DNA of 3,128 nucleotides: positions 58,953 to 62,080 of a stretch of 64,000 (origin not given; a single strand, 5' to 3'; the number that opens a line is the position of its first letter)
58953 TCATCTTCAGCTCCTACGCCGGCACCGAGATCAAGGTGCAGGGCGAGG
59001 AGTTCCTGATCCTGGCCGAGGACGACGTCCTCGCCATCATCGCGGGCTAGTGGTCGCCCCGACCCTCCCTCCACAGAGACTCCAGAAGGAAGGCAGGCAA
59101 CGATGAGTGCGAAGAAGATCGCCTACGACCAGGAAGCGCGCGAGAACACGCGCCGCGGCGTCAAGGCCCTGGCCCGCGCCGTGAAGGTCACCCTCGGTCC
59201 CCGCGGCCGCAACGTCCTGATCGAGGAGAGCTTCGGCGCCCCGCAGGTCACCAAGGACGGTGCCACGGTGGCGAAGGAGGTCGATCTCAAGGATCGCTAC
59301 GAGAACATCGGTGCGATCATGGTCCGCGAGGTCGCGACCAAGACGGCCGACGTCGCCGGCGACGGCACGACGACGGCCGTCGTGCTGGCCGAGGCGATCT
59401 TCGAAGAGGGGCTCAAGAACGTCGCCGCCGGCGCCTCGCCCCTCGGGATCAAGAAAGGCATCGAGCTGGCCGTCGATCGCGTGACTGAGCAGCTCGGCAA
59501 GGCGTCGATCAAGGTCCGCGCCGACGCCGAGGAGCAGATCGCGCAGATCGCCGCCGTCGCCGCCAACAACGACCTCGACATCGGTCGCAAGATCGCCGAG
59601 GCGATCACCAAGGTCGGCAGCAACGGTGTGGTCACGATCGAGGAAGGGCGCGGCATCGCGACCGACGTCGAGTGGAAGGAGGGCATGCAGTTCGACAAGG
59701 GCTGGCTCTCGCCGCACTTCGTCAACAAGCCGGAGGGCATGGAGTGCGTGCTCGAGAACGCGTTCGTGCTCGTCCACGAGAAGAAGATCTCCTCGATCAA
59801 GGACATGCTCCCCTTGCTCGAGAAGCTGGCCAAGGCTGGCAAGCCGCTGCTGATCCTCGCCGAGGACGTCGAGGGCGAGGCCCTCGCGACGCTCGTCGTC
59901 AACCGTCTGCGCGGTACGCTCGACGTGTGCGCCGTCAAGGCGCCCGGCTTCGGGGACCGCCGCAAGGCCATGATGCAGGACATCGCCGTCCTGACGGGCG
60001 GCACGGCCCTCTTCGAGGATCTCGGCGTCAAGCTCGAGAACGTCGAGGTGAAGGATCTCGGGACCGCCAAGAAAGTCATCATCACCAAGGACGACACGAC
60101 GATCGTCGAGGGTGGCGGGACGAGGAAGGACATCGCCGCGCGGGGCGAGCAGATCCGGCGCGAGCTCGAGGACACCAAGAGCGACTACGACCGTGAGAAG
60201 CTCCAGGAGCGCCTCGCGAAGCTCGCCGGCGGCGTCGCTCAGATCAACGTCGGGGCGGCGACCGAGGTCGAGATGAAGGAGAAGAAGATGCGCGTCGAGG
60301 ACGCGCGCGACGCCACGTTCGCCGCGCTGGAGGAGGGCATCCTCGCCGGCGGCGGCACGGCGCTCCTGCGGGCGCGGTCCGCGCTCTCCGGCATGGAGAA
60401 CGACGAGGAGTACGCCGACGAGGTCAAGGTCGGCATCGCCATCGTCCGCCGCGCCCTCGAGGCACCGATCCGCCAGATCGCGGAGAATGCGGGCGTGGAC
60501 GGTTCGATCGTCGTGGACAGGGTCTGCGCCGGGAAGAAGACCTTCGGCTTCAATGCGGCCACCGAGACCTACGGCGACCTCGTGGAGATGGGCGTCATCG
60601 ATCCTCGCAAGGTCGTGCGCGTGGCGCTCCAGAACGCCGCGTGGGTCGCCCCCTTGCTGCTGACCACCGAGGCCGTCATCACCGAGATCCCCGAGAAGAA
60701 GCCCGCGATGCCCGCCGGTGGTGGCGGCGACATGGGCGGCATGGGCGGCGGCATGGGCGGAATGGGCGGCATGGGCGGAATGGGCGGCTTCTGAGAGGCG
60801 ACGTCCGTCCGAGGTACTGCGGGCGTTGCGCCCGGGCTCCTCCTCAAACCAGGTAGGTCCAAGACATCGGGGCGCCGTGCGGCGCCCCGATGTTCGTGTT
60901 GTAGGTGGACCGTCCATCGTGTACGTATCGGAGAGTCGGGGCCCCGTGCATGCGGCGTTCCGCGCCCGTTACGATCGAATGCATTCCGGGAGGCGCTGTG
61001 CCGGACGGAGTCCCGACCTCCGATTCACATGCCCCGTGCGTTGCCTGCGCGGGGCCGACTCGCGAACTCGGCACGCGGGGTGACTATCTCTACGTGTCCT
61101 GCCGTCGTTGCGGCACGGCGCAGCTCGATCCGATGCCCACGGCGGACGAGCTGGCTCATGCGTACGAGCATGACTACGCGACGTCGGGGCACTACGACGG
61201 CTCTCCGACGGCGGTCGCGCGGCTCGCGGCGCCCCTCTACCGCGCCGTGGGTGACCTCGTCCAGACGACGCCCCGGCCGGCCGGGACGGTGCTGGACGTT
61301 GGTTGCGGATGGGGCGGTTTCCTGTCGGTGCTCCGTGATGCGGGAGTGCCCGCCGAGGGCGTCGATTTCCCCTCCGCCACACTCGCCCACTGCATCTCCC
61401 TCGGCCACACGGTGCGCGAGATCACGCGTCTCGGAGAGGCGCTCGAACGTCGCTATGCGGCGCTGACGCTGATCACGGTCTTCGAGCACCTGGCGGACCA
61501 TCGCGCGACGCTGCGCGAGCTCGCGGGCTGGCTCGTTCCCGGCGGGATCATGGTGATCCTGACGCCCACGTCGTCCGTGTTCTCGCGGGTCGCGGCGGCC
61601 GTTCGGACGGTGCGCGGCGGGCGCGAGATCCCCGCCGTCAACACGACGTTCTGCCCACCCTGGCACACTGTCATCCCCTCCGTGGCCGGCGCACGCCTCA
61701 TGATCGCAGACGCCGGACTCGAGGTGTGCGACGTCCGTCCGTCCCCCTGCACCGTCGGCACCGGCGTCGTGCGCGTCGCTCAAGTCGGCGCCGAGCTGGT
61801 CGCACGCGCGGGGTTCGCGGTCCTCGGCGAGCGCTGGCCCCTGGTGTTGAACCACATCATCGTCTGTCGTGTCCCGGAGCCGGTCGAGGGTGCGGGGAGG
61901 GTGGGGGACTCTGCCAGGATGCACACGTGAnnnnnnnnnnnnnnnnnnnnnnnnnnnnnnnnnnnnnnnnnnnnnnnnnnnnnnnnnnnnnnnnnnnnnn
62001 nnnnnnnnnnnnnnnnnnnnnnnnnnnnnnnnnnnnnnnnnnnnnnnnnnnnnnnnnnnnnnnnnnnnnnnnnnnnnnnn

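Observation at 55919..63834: Cluster of envelope-modifying enzymes around groESL: MBOAT + partner, then a Zn-ribbon methyltransferase translationally coupled to a sulfotransferase, plus a convergent Stf0-like sulfotransferase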

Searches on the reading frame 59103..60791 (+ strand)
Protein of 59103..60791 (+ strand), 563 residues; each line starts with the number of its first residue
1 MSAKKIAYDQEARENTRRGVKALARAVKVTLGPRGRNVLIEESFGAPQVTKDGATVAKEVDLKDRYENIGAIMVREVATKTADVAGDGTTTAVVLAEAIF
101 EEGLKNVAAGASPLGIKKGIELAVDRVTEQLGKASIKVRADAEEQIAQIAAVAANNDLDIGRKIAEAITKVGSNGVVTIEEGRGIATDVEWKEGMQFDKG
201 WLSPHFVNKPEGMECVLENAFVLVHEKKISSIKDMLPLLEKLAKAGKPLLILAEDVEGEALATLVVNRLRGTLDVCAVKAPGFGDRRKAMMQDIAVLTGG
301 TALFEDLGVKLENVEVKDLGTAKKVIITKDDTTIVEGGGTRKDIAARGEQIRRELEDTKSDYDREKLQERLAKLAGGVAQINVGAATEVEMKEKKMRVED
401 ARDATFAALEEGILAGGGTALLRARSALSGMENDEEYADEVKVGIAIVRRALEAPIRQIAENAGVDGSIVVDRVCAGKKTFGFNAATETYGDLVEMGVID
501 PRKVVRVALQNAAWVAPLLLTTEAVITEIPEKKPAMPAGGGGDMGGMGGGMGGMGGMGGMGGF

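Call 7: find_encoding_contigs(protein=window:59103-60791:+, flank=10000, max_places=6)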
Protein window:59103-60791:+ (563 aa): no gene with exactly this product is on record in the collection.

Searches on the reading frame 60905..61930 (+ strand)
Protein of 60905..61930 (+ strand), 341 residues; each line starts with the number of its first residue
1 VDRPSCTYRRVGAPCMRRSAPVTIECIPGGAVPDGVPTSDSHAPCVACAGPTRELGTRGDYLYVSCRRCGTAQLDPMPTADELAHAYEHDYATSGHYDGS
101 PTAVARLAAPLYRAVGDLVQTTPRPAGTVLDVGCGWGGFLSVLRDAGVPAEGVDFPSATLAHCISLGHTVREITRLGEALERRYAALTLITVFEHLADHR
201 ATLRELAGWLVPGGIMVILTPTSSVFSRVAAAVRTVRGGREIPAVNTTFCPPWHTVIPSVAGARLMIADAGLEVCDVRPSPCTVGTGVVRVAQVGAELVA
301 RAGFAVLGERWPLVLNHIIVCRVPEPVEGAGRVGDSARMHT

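Call 3: search_protein_families(library=pfam, proteins=[window:60905-61930:+], max_evalue=0.01)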
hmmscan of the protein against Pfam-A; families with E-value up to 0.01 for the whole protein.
window:60905-61930:+ (341 aa): 6 families
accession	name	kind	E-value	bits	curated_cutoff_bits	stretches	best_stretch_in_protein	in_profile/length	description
PF13489.12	Methyltransf_23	-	1.2e-15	58.1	27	1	117-228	11-124/164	Methyltransferase domain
PF08241.18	Methyltransf_11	-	2.5e-07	31.7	21.2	1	130-218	1-95/95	Methyltransferase domain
PF08242.18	Methyltransf_12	-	1.7e-06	29.1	30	1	130-215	1-97/98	Methyltransferase domain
PF13649.12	Methyltransf_25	-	5.5e-06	27.4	27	1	129-214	1-97/97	Methyltransferase domain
PF07021.18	MetW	-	1.8e-05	24.9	21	1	119-172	7-61/193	Methionine biosynthesis protein MetW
PF13847.12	Methyltransf_31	-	0.0015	18.7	27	0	126-222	4-113/145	Methyltransferase domain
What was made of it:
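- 60998..61930 (+): Class I SAM methyltransferase with an N-terminal CxxC-x17-CxxC zinc-ribbon-like motif. The start is uncertain (GTG 60998 after GGGAGG; alternatives ATG 60950 or GTG 60905). Methyltransf_23 E 1.2e-15 (call 3).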

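Call 8: search_protein_families(library=ncbifam, proteins=[window:60998-61930:+], max_evalue=0.01)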
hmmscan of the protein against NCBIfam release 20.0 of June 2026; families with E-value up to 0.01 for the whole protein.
window:60998-61930:+ (310 aa): 6 families
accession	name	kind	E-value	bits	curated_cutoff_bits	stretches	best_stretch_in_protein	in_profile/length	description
NF045667.1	MTase_DVU1556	equivalog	2.2e-07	30.5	155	1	93-187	21-119/213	DVU_1556 family methyltransferase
TIGR01983.1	UbiG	equivalog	2.9e-06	26.8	102.95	1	97-193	52-157/228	bifunctional 2-polyprenyl-6-hydroxyphenol methylase/3-demethylubiquinol 3-O-methyltransferase UbiG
NF043040.1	corrin_prot_MT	hypoth_equivalog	4.4e-05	23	180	1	86-193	33-153/216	corrinoid protein-associated methyltransferase CpaM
TIGR02081.1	metW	equivalog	7.9e-05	22.3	189.5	1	93-141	12-61/194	methionine biosynthesis protein MetW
NF040703.1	cyclopro_CfaB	exception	0.0052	15.6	650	0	94-246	159-314/393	C17 cyclopropane fatty acid synthase CfaB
NF008686.0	PRK11705.1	equivalog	0.0076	15.3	400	1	94-165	167-241/383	cyclopropane fatty acyl phospholipid synthase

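Call 32: search_solved_structures(query=window:60998-61930:+, max_evalue=0.01, show_alignments=0)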
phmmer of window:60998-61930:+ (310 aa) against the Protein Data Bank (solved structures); distinct sequences matched with E-value up to 0.01: 12.
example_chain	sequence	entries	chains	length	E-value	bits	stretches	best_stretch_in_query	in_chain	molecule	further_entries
3cc8_A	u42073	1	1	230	0.0018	20.6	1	86-199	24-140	Putative methyltransferase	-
2p7h_A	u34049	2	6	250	0.0019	20.5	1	96-201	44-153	Hypothetical protein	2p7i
6uv6_A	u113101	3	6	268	0.0028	20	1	64-252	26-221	D-glucose O-methyltransferase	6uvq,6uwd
9sot_A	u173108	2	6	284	0.0032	19.8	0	87-187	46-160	Class I SAM-dependent methyltransferase | Methyltransferase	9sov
3e8s_A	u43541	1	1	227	0.0049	19.2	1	93-189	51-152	Putative SAM Dependent Methyltransferase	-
3dli_A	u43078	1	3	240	0.005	19.1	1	97-169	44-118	methyltransferase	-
6m83_A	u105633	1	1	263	0.0052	19.1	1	87-188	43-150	dTDP-3-amino-3,6-dideoxy-alpha-D-glucopyranose N,N-dimethyltransferase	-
6uk5_A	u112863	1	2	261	0.0059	18.9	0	84-187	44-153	CalS10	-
3pfg_A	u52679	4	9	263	0.0086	18.4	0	87-188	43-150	N-methyltransferase | dTDP-3-amino-3,6-dideoxy-alpha-D-glucopyranose N,N-dimethyltransferase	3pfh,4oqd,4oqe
6m82_A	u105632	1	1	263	0.0086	18.4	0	87-188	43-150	dTDP-3-amino-3,6-dideoxy-alpha-D-glucopyranose N,N-dimethyltransferase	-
6m81_A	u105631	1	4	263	0.0086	18.4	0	87-188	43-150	dTDP-3-amino-3,6-dideoxy-alpha-D-glucopyranose N,N-dimethyltransferase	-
24uw_A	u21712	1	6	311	0.0089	18.3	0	84-134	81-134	FPP-methyltransferase VbFPPMT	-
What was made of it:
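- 60998..61930 (+): Weak PDB hits to sugar O- and N-methyltransferases, E about 2e-3 to 9e-3 (call 32).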
